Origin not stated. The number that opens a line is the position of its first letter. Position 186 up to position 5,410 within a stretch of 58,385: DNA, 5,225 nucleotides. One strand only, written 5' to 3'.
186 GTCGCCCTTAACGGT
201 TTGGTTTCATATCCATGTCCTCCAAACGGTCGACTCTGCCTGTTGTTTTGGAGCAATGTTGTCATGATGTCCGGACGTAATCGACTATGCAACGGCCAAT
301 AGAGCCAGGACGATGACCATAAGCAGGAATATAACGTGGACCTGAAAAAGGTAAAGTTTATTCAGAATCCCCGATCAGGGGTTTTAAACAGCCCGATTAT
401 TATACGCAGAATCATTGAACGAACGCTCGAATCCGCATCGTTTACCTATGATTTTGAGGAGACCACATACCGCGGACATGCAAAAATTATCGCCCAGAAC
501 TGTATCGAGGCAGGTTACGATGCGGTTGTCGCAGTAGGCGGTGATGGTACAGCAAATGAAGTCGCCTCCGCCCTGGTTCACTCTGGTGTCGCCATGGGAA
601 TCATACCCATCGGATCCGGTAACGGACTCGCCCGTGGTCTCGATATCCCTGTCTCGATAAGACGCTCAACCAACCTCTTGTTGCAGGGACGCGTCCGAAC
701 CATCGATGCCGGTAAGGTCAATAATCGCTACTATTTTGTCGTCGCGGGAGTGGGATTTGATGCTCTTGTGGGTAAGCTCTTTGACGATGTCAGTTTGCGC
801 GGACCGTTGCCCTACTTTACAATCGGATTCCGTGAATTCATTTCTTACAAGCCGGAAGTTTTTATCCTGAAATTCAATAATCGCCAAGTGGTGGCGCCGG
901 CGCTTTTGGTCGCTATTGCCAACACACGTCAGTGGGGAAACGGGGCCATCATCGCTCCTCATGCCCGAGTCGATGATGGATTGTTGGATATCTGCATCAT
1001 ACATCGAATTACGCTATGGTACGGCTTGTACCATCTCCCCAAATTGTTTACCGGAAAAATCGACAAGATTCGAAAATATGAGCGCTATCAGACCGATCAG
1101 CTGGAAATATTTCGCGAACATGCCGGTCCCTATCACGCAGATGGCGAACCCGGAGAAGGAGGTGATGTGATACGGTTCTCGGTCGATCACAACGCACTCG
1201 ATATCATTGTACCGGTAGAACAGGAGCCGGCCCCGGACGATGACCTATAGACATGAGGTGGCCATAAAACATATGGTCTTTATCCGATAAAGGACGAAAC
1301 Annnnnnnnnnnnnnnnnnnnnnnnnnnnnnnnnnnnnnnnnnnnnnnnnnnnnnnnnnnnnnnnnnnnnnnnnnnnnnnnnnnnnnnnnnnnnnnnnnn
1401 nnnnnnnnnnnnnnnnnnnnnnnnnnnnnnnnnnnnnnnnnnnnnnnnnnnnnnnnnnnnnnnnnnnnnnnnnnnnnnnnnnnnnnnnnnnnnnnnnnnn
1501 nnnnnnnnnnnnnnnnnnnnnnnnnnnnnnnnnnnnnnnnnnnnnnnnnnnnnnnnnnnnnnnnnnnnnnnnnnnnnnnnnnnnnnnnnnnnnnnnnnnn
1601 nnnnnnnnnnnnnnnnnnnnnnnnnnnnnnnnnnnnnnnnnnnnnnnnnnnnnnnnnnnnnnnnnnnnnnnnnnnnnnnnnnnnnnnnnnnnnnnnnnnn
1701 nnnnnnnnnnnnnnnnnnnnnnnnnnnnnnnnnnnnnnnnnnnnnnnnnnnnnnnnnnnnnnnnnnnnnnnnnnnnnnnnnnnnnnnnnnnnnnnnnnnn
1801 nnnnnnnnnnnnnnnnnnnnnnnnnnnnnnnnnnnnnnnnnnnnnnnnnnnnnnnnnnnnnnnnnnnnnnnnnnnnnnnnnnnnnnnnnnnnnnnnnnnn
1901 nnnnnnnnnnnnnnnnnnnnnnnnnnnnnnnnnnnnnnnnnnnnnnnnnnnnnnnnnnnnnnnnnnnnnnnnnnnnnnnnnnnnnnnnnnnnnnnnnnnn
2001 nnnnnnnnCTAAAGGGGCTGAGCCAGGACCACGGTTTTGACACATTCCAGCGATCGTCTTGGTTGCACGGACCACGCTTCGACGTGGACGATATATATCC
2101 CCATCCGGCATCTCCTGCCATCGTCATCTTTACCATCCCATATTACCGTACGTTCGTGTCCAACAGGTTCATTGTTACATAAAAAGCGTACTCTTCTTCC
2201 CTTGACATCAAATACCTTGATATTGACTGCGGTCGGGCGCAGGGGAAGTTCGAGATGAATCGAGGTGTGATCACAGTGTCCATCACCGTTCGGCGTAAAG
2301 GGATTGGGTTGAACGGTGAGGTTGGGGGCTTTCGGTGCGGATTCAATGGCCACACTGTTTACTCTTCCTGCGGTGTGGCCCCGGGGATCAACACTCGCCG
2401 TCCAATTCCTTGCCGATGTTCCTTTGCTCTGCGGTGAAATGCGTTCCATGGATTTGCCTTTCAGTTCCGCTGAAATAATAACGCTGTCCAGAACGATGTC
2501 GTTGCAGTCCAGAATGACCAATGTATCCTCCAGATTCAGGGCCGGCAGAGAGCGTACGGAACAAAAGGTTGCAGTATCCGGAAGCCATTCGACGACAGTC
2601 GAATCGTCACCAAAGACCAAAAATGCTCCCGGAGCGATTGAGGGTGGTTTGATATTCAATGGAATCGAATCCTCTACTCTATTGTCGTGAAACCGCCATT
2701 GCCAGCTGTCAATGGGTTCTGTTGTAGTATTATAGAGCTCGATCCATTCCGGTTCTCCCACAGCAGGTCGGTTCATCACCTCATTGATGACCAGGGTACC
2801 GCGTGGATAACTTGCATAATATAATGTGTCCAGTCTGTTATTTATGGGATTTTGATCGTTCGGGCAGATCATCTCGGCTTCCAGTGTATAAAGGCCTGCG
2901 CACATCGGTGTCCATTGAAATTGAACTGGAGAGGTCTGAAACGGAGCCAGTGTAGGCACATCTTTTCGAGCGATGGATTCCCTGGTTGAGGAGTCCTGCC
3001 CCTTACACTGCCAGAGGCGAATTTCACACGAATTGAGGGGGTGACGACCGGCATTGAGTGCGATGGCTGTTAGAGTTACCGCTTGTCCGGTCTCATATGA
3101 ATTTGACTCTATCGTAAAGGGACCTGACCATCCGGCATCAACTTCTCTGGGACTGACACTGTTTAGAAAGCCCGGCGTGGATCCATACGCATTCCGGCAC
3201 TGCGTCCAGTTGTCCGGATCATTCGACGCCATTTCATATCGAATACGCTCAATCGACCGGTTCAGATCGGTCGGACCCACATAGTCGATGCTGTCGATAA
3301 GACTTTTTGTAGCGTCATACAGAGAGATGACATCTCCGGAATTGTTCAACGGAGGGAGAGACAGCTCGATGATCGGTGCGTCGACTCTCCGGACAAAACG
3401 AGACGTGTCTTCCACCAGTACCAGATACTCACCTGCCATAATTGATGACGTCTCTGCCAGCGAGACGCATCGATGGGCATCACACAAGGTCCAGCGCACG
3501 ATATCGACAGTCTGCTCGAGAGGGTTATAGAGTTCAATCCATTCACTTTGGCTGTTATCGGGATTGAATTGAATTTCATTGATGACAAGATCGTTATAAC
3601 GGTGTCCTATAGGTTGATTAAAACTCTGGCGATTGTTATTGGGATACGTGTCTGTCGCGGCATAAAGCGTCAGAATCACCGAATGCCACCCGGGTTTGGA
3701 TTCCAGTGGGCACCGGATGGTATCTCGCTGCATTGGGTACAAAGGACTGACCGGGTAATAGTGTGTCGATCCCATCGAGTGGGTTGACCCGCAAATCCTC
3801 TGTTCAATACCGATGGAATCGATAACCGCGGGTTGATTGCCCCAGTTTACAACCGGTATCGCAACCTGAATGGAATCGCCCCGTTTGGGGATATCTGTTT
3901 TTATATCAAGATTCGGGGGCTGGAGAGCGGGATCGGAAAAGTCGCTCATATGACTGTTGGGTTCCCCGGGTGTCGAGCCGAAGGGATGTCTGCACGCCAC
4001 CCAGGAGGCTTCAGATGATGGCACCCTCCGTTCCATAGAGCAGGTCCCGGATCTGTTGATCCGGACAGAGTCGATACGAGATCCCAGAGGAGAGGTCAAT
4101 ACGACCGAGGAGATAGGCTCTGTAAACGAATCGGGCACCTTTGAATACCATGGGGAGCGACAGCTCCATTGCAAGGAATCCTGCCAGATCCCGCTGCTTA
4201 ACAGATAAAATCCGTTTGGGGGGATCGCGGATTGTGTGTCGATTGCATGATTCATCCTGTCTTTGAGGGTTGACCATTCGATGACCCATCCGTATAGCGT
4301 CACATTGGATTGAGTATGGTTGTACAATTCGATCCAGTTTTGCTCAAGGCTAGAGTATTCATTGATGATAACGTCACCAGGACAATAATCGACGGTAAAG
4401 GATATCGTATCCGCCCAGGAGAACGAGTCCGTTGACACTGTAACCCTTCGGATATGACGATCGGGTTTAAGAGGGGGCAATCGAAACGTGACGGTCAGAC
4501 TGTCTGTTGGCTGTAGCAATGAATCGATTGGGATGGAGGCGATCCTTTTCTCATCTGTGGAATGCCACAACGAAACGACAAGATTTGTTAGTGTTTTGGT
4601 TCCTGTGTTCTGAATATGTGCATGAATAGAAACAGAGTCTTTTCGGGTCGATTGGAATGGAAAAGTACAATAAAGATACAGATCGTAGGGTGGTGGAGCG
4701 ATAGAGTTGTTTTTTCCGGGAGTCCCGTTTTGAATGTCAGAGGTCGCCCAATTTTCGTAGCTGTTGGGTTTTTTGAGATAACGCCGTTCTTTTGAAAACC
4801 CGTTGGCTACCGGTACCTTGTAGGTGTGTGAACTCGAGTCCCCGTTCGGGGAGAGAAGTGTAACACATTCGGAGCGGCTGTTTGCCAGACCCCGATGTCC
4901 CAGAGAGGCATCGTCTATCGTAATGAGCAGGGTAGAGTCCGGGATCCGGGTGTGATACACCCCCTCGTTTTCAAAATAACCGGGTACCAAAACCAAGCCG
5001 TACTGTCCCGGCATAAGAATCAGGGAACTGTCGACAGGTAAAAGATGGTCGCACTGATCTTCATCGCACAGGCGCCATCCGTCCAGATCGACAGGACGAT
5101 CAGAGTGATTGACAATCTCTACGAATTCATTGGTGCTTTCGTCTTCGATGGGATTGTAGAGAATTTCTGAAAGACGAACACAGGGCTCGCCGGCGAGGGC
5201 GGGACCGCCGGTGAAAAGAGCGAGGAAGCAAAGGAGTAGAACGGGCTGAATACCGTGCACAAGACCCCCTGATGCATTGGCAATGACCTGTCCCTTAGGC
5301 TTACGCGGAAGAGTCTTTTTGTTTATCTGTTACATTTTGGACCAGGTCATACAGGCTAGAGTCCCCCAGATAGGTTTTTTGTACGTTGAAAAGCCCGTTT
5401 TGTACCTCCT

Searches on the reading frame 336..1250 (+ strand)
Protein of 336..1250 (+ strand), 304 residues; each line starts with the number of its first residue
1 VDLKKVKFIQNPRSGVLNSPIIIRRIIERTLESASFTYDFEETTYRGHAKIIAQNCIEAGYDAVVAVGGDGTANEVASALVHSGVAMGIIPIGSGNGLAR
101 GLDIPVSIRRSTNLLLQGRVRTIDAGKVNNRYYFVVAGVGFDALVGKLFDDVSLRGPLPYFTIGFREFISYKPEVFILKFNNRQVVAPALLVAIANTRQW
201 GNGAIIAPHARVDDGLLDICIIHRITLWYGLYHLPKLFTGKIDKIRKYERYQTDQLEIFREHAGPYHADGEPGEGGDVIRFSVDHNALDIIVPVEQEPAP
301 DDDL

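Call 38: search_protein_families(library=pfam, proteins=[window:336-1250:+], max_evalue=0.0001)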
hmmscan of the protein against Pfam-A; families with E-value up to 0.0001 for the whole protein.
window:336-1250:+ (304 aa): 2 families
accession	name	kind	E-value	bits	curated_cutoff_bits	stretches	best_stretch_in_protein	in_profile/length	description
PF00781.29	DAGK_cat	-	7.6e-29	100.3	23.6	1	6-128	2-125/125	Diacylglycerol kinase catalytic domain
PF19279.4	YegS_C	-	1e-24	87.6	27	1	138-291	4-157/158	YegS C-terminal NAD kinase beta sandwich-like domain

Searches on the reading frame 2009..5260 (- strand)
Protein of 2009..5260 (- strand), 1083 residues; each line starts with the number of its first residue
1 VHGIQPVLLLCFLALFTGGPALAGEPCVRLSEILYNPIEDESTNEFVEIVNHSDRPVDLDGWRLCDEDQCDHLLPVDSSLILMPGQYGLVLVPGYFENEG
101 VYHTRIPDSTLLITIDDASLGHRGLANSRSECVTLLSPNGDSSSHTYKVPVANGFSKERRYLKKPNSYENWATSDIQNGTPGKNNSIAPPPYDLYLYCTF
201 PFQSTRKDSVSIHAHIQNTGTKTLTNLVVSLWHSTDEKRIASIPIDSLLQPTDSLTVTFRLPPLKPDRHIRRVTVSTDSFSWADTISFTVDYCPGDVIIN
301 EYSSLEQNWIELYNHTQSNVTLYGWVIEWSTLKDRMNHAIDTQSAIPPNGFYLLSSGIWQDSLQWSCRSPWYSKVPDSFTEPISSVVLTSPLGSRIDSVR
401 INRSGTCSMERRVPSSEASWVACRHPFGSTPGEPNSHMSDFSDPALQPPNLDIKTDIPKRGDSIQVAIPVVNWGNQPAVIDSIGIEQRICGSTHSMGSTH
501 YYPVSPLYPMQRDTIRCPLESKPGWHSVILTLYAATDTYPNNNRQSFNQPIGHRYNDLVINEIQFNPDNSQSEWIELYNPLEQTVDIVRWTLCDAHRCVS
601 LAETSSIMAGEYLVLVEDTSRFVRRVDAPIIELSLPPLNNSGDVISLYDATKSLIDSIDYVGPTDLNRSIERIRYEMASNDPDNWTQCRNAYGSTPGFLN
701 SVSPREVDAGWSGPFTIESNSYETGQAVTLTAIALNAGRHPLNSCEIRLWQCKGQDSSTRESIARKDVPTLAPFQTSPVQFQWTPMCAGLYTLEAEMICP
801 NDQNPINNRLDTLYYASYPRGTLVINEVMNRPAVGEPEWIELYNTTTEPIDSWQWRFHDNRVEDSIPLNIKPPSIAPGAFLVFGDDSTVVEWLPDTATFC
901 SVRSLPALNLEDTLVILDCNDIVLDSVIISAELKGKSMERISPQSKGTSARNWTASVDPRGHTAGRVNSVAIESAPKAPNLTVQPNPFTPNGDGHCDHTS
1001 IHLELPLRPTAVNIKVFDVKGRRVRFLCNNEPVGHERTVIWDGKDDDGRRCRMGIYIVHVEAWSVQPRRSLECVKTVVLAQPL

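Call 77: search_protein_families(library=pfam, proteins=[window:2009-5260:-], max_evalue=0.00001)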
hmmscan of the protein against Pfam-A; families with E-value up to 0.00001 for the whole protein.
window:2009-5260:- (1083 aa): 2 families
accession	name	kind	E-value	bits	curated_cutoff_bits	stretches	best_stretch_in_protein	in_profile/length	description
PF00932.25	LTD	-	1.3e-44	151.4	34.3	4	555-661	5-108/109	Lamin Tail Domain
PF07705.17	CARDB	-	3.1e-08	34.2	22.7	0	203-278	14-84/101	CARDB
